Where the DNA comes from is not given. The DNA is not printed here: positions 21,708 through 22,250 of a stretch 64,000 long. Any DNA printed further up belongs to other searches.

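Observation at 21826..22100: HypA lacks its zinc-finger domain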

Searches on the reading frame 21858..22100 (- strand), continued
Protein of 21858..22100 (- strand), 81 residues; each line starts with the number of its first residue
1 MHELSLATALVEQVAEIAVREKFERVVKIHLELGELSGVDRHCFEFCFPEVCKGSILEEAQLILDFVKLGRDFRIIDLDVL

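Call 49: search_solved_structures(query=A2, max_evalue=0.01, show_alignments=3)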
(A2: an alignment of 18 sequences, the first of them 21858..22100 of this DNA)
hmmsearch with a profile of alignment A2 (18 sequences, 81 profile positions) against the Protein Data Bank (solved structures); distinct sequences matched with E-value up to 0.01: 3.
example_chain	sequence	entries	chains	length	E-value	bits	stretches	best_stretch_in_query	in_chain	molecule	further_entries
3a43_A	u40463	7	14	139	5.5e-14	55.4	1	1-67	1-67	Hydrogenase nickel incorporation protein hypA | Probable hydrogenase nickel incorporation protein HypA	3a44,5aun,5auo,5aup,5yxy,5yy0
6g81_A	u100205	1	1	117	8.8e-10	41.9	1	1-68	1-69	Hydrogenase maturation factor HypA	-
2kdx_A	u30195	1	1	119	9.6e-10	41.8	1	1-68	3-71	Hydrogenase/urease nickel incorporation protein hypA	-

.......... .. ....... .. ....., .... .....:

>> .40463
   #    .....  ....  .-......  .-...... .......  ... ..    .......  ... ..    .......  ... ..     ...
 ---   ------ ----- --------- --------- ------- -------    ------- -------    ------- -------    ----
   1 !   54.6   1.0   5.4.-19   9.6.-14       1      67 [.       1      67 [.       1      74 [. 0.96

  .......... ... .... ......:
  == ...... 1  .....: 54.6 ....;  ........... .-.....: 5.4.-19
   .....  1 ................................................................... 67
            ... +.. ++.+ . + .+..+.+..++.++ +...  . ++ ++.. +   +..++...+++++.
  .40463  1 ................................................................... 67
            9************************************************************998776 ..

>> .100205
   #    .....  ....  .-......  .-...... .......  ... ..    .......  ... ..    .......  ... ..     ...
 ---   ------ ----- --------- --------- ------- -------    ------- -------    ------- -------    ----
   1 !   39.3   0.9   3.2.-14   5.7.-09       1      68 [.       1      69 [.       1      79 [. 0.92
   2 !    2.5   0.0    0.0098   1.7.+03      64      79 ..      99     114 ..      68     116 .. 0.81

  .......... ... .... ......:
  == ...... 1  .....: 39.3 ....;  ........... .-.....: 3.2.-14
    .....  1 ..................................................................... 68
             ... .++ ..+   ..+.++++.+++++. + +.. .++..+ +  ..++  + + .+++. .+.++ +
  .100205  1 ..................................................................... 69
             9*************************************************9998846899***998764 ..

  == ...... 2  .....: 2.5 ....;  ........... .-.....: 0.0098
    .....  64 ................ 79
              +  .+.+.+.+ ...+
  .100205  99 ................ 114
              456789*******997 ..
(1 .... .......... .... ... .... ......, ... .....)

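Call 50: fold_search(model_id=the predicted structure, library=pdb)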
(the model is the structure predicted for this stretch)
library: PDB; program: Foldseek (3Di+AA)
matches with E <= 10: 737; with E <= 0.001: 14
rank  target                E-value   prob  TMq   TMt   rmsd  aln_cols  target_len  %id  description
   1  3a43_B                3.6e-06  1.00  0.77  0.54   6.6       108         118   26  Crystal structure of HypA (released 2009-10-06)
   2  5yxy_F                5.0e-06  1.00  0.75  0.51   6.7       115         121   22  Crystal structure of the HyhL-HypA complex (form I) (released 2018-06-20)
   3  5aup_H                5.4e-06  1.00  0.77  0.47   1.2        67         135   34  Crystal structure of the HypAB complex (released 2015-06-24)
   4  5yxy_D                6.6e-06  1.00  0.75  0.50   6.7       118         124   21  Crystal structure of the HyhL-HypA complex (form I) (released 2018-06-20)
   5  5yy0_B                7.0e-06  1.00  0.76  0.50   1.1        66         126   33  Crystal structure of the HyhL-HypA complex (form II) (released 2018-06-20)
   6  5yxy_E                7.0e-06  1.00  0.75  0.51   7.0       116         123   23  Crystal structure of the HyhL-HypA complex (form I) (released 2018-06-20)
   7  5aun_A                8.6e-06  1.00  0.75  0.46   1.3        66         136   35  Crystal structure of the HypAB-Ni complex (released 2015-06-24)
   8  3a44_B                1.4e-05  1.00  0.74  0.47   1.4        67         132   34  Crystal structure of HypA in the dimeric form (released 2009-10-06)
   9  3a43_A                7.7e-05  1.00  0.73  0.44   1.3        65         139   32  Crystal structure of HypA (released 2009-10-06)
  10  6g81_MODEL_1_A        1.0e-04  1.00  0.74  0.53   6.1       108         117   15  Solution structure of the Ni metallochaperone HypA from Helicobacter pylori (released 2018-10-10)
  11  3a44_A                2.4e-04  1.00  0.76  0.47   1.4        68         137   32  Crystal structure of HypA in the dimeric form (released 2009-10-06)
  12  3a44_C                2.8e-04  1.00  0.76  0.52   1.3        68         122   32  Crystal structure of HypA in the dimeric form (released 2009-10-06)
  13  2kdx_MODEL_1_A        3.6e-04  1.00  0.74  0.53   3.7       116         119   20  Solution structure of HypA protein (released 2009-10-20)
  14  3a44_D                4.4e-04  1.00  0.70  0.46   1.4        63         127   32  Crystal structure of HypA in the dimeric form (released 2009-10-06)
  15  7cd4_C                1.2e-01  0.54  0.38  0.28   4.8        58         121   16  Crystal structure of the S103F mutant of Bacillus subtilis (natto) YabJ protein. (released 2021-03-03)
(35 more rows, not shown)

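Call 59: find_encoding_contigs(protein=P0002, flank=10000, max_places=1)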
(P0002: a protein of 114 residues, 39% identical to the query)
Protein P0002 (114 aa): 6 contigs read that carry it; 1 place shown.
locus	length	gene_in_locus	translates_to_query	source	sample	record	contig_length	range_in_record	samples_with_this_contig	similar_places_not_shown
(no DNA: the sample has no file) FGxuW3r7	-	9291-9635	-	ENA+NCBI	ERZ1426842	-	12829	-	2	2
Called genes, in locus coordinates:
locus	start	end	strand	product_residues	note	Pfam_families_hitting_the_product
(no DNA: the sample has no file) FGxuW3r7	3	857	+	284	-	?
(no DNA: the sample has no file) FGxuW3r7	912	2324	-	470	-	PF13487:HD_5, PF01966:HD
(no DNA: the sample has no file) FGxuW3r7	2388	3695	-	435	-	PF02550:AcetylCoA_hydro, PF13336:AcetylCoA_hyd_C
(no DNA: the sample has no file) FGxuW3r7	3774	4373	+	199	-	PF04955:HupE_UreJ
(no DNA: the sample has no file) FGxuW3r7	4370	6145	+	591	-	PF01257:2Fe-2S_thioredx, PF01512:Complex1_51K, PF10589:NADH_4Fe-4S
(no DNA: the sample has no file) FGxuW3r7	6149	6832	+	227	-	PF00111:Fer2 (weak), PF13510:Fer2_4, PF10588:NADH-G_4Fe-4S_3, PF13459:Fer4_15 (weak), PF22117:Fer4_Nqo3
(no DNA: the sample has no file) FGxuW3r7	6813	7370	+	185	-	PF01058:Oxidored_q6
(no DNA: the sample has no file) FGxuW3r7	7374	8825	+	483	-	PF27537:HoxH, PF00374:NiFeSe_Hases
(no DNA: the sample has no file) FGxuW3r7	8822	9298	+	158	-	-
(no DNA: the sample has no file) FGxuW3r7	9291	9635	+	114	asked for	PF01155:HypA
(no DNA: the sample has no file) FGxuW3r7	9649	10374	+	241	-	PF02492:cobW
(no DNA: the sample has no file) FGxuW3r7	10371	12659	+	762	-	PF00708:Acylphosphatase, PF07503:zf-HYPF, PF01300:Sua5_yciO_yrdC, PF17788:HypF_C, PF22521:HypF_C_2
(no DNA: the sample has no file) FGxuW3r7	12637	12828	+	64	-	?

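Call 60: find_encoding_contigs(protein=P0003, flank=10000, max_places=1)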
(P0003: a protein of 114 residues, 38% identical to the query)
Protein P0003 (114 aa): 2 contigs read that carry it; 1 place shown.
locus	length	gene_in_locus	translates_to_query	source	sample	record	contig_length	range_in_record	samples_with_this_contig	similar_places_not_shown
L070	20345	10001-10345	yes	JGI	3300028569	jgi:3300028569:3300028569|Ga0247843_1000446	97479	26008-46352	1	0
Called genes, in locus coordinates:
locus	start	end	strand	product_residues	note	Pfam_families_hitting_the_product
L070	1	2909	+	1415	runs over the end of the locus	PF05693:Glycogen_syn, PF08323:Glyco_transf_5, PF05693:Glycogen_syn, PF00534:Glycos_transf_1 (weak), PF13692:Glyco_trans_1_4 (weak), PF20706:GT4-conflict, PF11897:DUF3417, PF00343:Phosphorylase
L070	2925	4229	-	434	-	PF02550:AcetylCoA_hydro, PF13336:AcetylCoA_hyd_C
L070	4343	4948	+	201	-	PF04955:HupE_UreJ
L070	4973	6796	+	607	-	PF01257:2Fe-2S_thioredx, PF01512:Complex1_51K, PF10589:NADH_4Fe-4S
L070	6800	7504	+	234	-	PF00111:Fer2 (faint), PF13510:Fer2_4, PF10588:NADH-G_4Fe-4S_3, PF22117:Fer4_Nqo3, PF13459:Fer4_15 (weak)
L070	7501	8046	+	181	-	PF01058:Oxidored_q6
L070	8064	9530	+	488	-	PF27537:HoxH, PF00374:NiFeSe_Hases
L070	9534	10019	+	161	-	-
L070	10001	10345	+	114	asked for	PF01155:HypA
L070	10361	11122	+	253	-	PF02492:cobW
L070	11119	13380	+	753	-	PF00708:Acylphosphatase, PF07503:zf-HYPF, PF01300:Sua5_yciO_yrdC, PF17788:HypF_C, PF22521:HypF_C_2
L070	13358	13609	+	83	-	PF01455:HupF_HypC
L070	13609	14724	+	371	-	PF01924:HypD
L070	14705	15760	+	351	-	PF00586:AIRS, PF02769:AIRS_C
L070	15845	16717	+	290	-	-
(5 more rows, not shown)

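Call 65: list_cluster_members(proteins=[P0251, P0255, P0266, P0273, P0261, P0221, P0193, P0216, P0288, window:21858-22100:-])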
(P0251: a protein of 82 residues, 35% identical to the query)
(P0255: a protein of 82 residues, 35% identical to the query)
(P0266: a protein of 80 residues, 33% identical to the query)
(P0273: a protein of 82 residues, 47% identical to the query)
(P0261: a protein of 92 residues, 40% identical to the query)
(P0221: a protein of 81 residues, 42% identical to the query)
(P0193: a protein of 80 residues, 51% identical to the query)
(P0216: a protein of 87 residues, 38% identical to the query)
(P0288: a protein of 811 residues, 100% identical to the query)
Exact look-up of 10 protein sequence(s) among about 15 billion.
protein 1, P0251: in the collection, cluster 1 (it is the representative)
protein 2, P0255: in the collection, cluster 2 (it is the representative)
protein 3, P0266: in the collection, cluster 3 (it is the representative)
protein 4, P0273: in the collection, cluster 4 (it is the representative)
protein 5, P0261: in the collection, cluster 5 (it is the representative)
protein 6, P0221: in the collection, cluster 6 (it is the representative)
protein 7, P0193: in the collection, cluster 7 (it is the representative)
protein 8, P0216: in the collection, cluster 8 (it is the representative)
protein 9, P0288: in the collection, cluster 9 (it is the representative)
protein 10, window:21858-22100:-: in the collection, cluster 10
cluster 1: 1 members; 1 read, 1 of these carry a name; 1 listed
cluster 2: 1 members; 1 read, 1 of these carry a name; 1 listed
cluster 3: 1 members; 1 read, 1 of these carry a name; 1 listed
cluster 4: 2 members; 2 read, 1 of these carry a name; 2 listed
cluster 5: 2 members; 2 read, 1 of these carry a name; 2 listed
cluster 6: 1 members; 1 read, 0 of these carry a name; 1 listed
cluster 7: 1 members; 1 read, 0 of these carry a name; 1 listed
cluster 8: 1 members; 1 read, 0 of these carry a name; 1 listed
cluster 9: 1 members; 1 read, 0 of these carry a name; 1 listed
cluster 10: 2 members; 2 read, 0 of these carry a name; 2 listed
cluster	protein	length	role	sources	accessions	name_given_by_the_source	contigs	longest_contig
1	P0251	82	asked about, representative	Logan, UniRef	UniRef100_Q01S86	Zn finger protein HypA/HybF (Possibly regulating hydrogenase expression)-like protein n=1 ...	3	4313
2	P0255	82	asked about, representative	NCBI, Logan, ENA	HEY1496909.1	MAG TPA: hydrogenase maturation nickel metallochaperone HypA [Candidatus Solibacter sp.]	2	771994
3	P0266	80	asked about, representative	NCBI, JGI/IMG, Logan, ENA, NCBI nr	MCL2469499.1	MAG: hydrogenase maturation nickel metallochaperone HypA [Alphaproteobacteria bacterium] | hydrogenase maturation nickel metallochaperone HypA [Alphaproteobacteria bacterium]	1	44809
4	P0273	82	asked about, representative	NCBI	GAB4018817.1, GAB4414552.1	MAG: hypothetical protein Fur0010_20240 [Bdellovibrio sp.]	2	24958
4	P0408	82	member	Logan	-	-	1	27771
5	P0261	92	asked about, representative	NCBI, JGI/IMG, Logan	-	hydrogenase nickel incorporation protein HypA/HybF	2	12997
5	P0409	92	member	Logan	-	-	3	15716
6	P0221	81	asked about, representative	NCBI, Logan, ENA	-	-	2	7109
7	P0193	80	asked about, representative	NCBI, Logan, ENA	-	-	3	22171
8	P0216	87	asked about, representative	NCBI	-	-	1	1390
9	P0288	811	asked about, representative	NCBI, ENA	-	-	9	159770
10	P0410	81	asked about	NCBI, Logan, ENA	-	-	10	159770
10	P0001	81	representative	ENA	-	-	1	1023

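Call 74: search_dna_similar(query=window:21858-22100:-, collection=plasmids, mode=protein, max_evalue=0.001, max_rows=40)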
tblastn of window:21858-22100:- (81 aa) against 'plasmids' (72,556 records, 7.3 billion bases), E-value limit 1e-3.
Records with a match: 48; places in all: 54; records where one place covers at least 80% of the query: 29.
Best place of each record, by identity: <60% 48.
By first word of the organism name: Azospirillum 9; Bradyrhizobium 8; Cupriavidus 4; Escherichia 4; Streptomyces 2; Afipia 2; Embleya 2; Streptantibioticus 2; Variovorax 2; Thermus 1; and 12 more.
By predicted mobility (MOB-suite, as given by PLSDB): non-mobilizable 25; mobilizable 14; conjugative 9.
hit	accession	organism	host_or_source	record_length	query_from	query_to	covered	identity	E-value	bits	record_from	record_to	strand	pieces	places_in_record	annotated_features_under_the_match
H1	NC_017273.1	Thermus thermophilus SG0.5JP17-16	-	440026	1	67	83%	44.8%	1e-8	56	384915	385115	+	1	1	hypA: hydrogenase maturation nickel metallochaperone HypA | DUF1641 domain-containing protein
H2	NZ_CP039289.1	Cupriavidus necator H16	single cell,sludge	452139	1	70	86%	40.8%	5e-9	58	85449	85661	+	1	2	hypA: hydrogenase maturation nickel metallochaperone HypA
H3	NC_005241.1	Cupriavidus necator H16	-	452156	1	70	86%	40.8%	5e-9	58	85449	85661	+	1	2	hypA: hydrogenase maturation nickel metallochaperone HypA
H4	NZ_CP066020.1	Cupriavidus necator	-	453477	1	70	86%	40.8%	5e-9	58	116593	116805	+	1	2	hypA: hydrogenase maturation nickel metallochaperone HypA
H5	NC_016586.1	Azospirillum lipoferum 4B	-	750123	1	73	90%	38.8%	1e-8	56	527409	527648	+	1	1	hypA: hydrogenase maturation nickel metallochaperone HypA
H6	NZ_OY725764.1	Parabacteroides distasonis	-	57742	1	68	84%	41.2%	2e-5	47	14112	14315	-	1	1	hypA: hydrogenase maturation nickel metallochaperone HypA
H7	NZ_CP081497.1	Streptomyces sp. BHT-5-2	whole organism,plant soil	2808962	1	68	84%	40.6%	6e-6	49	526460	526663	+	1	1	none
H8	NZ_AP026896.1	Aeromonas caviae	Microbe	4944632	1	62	77%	43.5%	5e-8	55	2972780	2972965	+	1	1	none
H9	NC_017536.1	Afipia carboxidovorans OM4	-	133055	1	73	90%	36.5%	4e-5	46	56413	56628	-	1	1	hypA: hydrogenase maturation nickel metallochaperone HypA | nickel-dependent hydrogenase large subunit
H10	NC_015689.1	Afipia carboxidovorans OM5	-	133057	1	73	90%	36.5%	4e-5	46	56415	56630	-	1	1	hypA: hydrogenase maturation nickel metallochaperone HypA | nickel-dependent hydrogenase large subunit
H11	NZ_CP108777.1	Embleya sp. NBC_00896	-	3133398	1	68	84%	38.2%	5e-7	52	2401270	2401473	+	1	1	none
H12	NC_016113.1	Streptantibioticus cattleyicolor NRRL 8057 = DSM 46488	-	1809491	1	62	77%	41.9%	2e-6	50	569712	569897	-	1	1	none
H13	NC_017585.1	Streptantibioticus cattleyicolor NRRL 8057 = DSM 46488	-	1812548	1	62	77%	41.9%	2e-6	50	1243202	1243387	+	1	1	none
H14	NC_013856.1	Azospirillum sp. B510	-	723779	1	73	90%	35.0%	8e-6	49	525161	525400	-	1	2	hypA: hydrogenase maturation nickel metallochaperone HypA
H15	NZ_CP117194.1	Acidovorax temperans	cell culture,Acidovorax temperans ...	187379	1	65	80%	38.5%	7e-7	52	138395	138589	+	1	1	hydrogenase maturation nickel metallochaperone HypA | hypothetical protein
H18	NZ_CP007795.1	Azospirillum argentinense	Triticum aestivum L.,Root,wheat ...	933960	1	80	99%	31.3%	5e-4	43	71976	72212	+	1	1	hydrogenase maturation nickel metallochaperone HypA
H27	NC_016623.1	Azospirillum lipoferum 4B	-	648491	1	80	99%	30.0%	1e-3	42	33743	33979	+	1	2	hydrogenase maturation nickel metallochaperone HypA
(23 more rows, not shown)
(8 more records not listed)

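Call 75: get_annotated_region(hit=H27, flank=9000)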
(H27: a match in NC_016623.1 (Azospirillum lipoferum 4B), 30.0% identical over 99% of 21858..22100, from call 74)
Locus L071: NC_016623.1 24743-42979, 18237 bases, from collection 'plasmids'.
description: Azospirillum lipoferum 4B plasmid AZO_p3, complete sequence
organism: Azospirillum lipoferum 4B (NCBI taxid 862719)
taxonomy: Bacteria; Pseudomonadota; Alphaproteobacteria; Rhodospirillales; Azospirillaceae; Azospirillum; Azospirillum lipoferum; Azospirillum lipoferum 4B
host: -; source: -; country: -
typing (MOB-suite, as given by PLSDB): non-mobilizable
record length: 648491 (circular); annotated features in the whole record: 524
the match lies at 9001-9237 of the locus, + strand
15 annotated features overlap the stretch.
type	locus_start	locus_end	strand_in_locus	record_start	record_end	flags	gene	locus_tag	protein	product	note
CDS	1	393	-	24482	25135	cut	hyfE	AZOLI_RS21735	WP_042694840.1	hydrogenase 4 membrane subunit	-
CDS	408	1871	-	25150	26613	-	-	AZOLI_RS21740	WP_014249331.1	hydrogenase 4 subunit D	-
CDS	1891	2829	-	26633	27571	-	-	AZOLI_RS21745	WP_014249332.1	NADH-quinone oxidoreductase subunit H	-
CDS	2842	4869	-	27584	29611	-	hyfB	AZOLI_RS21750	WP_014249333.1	hydrogenase 4 subunit B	GO:0042773 - ATP synthesis coupled electron transport [Evidence IEA]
CDS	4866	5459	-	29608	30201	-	-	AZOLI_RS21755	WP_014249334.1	4Fe-4S dicluster domain-containing protein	GO:0019645 - anaerobic electron transport chain [Evidence IEA]; GO:0009061 - anaerobic respiration [Evidence IEA]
CDS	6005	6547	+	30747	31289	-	-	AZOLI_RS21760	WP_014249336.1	4Fe-4S dicluster domain-containing protein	GO:0019645 - anaerobic electron transport chain [Evidence IEA]; GO:0009061 - anaerobic respiration [Evidence IEA]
CDS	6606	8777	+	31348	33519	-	fdhF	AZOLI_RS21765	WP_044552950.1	formate dehydrogenase subunit alpha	GO:0015942 - formate metabolic process [Evidence IEA]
CDS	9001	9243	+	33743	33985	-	-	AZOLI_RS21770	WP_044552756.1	hydrogenase maturation nickel metallochaperone HypA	-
CDS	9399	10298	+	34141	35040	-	-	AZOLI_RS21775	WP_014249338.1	LysR family transcriptional regulator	GO:0006355 - regulation of DNA-templated transcription [Evidence IEA]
CDS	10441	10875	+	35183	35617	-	-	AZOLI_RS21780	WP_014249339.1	hypothetical protein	-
CDS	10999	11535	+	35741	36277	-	-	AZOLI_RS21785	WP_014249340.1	HD domain-containing protein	-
CDS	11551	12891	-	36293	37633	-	-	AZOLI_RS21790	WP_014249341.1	sigma-54 dependent transcriptional regulator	GO:0006355 - regulation of DNA-templated transcription [Evidence IEA]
CDS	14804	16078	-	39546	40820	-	-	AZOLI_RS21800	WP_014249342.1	dicarboxylate/amino acid:cation symporter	-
CDS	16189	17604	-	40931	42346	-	aspA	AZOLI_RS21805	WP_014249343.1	aspartate ammonia-lyase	GO:0006520 - amino acid metabolic process [Evidence IEA]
CDS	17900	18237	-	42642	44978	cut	-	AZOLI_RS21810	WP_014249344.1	Orn/Lys/Arg decarboxylase N-terminal domain-containing protein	-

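Call 77: get_annotated_region(hit=H18, flank=6000)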
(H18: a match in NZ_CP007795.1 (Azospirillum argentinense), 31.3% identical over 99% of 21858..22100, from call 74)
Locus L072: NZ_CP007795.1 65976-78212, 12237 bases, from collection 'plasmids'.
description: Azospirillum argentinense strain Az39 plasmid AbAZ39_p2, complete sequence
organism: Azospirillum argentinense (NCBI taxid 2970906)
taxonomy: Bacteria; Pseudomonadota; Alphaproteobacteria; Rhodospirillales; Azospirillaceae; Azospirillum; Azospirillum argentinense
host: -; source: Triticum aestivum L.,Root,wheat rhizosphere; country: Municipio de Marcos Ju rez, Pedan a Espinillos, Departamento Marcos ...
typing (MOB-suite, as given by PLSDB): mobilizable; relaxase MOBP
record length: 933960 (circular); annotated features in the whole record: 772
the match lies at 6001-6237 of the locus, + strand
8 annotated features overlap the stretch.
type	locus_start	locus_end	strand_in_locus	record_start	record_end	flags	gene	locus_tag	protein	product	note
CDS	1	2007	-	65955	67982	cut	hyfB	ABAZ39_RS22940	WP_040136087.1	hydrogenase 4 subunit B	GO:0042773 - ATP synthesis coupled electron transport [Evidence IEA]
CDS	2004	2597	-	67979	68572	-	-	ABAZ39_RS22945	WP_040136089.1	4Fe-4S dicluster domain-containing protein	GO:0019645 - anaerobic electron transport chain [Evidence IEA]; GO:0009061 - anaerobic respiration [Evidence IEA]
CDS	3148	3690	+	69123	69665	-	-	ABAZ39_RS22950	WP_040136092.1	4Fe-4S dicluster domain-containing protein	GO:0019645 - anaerobic electron transport chain [Evidence IEA]; GO:0009061 - anaerobic respiration [Evidence IEA]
CDS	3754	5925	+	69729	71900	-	fdhF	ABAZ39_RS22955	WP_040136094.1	formate dehydrogenase subunit alpha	GO:0015942 - formate metabolic process [Evidence IEA]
CDS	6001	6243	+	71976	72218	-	-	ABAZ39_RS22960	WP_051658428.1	hydrogenase maturation nickel metallochaperone HypA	-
CDS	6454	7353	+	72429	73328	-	-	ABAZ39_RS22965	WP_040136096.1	LysR family transcriptional regulator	GO:0006355 - regulation of DNA-templated transcription [Evidence IEA]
CDS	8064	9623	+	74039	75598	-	-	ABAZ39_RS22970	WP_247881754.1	ShlB/FhaC/HecB family hemolysin secretion/activation protein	-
CDS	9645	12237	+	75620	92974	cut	-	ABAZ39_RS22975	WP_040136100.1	filamentous hemagglutinin N-terminal domain-containing protein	-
